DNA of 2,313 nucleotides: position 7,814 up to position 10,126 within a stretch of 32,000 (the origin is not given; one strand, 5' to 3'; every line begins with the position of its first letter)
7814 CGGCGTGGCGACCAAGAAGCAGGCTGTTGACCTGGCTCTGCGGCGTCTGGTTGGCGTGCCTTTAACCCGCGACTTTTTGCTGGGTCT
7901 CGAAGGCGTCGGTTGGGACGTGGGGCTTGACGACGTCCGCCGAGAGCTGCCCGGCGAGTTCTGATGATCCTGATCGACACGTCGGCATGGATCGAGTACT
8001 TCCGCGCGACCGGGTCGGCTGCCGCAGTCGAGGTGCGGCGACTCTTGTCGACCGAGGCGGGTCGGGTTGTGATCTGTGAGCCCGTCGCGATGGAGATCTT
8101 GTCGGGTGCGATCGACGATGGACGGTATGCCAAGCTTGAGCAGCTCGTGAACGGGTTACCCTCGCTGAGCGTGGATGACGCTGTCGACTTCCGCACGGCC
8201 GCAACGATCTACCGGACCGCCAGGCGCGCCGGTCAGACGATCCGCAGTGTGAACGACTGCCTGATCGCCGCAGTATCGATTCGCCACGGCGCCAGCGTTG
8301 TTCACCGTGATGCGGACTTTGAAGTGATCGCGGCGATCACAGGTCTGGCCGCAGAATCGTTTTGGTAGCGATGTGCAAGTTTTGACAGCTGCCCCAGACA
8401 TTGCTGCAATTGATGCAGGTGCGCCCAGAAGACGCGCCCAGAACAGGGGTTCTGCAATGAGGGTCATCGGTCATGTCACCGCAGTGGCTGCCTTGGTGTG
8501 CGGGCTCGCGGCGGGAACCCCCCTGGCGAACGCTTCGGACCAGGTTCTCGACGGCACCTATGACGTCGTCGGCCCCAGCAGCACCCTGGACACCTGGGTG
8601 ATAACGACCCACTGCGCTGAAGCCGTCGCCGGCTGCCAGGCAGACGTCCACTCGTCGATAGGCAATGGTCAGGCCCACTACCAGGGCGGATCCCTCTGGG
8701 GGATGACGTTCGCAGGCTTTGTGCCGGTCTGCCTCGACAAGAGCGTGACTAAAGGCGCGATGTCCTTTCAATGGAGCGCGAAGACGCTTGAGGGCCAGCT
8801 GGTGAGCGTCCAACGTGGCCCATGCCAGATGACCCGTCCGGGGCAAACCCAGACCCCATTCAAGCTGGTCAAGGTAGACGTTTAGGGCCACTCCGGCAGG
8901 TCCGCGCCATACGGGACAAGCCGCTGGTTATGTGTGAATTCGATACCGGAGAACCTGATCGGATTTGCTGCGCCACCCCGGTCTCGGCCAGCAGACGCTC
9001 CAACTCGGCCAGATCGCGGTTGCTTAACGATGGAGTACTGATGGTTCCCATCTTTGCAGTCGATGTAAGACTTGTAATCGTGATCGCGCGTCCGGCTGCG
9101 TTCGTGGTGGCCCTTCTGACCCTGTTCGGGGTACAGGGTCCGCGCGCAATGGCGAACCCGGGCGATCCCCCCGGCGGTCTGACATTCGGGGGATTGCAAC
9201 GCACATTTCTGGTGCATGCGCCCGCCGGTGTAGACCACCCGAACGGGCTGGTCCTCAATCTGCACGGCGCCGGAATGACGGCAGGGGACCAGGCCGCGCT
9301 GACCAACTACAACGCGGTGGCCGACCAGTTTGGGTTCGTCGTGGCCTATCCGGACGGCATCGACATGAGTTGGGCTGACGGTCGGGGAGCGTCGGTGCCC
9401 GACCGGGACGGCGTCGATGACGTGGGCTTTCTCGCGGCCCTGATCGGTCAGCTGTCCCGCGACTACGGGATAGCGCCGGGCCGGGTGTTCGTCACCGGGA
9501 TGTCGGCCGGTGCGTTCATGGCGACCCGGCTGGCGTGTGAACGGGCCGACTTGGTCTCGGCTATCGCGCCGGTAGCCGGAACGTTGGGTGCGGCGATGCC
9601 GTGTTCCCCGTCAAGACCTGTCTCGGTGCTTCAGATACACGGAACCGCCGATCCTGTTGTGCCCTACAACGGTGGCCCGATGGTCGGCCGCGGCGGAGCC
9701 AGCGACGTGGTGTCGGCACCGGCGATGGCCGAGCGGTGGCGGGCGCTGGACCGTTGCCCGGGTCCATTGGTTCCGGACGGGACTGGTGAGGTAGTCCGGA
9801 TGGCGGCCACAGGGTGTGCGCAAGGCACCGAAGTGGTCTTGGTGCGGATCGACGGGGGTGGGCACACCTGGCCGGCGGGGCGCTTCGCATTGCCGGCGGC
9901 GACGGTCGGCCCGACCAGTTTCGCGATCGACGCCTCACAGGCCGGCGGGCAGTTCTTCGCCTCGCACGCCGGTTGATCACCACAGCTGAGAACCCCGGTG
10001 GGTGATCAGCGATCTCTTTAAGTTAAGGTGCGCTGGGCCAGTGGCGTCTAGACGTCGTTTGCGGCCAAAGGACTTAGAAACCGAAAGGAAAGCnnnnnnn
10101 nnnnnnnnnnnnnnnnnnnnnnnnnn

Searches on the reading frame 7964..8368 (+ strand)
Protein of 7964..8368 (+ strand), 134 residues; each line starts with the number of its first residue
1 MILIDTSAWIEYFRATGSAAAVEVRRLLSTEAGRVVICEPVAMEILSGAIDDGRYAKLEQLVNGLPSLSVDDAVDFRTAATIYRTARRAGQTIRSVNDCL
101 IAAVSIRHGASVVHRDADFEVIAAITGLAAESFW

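Call 19: find_encoding_contigs(protein=window:7964-8368:+, flank=10000, max_places=10)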
Protein window:7964-8368:+ (134 aa): no gene with exactly this product is on record in the collection.

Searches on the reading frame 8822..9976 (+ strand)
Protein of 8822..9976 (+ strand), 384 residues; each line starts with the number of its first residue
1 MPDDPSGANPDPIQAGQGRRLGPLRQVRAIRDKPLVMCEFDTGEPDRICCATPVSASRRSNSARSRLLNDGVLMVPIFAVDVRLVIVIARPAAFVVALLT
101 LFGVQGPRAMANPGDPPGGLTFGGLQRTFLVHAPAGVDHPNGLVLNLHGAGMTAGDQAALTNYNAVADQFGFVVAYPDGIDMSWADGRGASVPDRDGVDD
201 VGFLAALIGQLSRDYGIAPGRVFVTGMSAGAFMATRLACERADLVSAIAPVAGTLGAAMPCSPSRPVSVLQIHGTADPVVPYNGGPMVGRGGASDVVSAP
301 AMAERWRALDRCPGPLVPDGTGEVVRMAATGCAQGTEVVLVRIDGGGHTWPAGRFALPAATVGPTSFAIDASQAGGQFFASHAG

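Call 14: search_protein_families(library=pfam, proteins=[window:8822-9976:+], max_evalue=0.01)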
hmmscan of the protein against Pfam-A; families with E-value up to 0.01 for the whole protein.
window:8822-9976:+ (384 aa): 5 families
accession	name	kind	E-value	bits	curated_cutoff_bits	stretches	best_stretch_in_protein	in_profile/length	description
PF02230.22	Abhydrolase_2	-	3.2e-07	30.9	23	1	201-284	87-174/217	Phospholipase/Carboxylesterase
PF10503.15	Esterase_PHB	-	5.7e-07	29.4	23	1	141-255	16-132/219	Esterase PHB depolymerase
PF20434.5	BD-FAE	-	2.6e-05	24.3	26.8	1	132-240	4-109/215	BD-FAE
PF12146.15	Hydrolase_4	-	0.0027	17.5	27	0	139-262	2-118/239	Serine aminopeptidase, S33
PF07859.19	Abhydrolase_3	-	0.0072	16.5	25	0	212-243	63-94/210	alpha/beta hydrolase fold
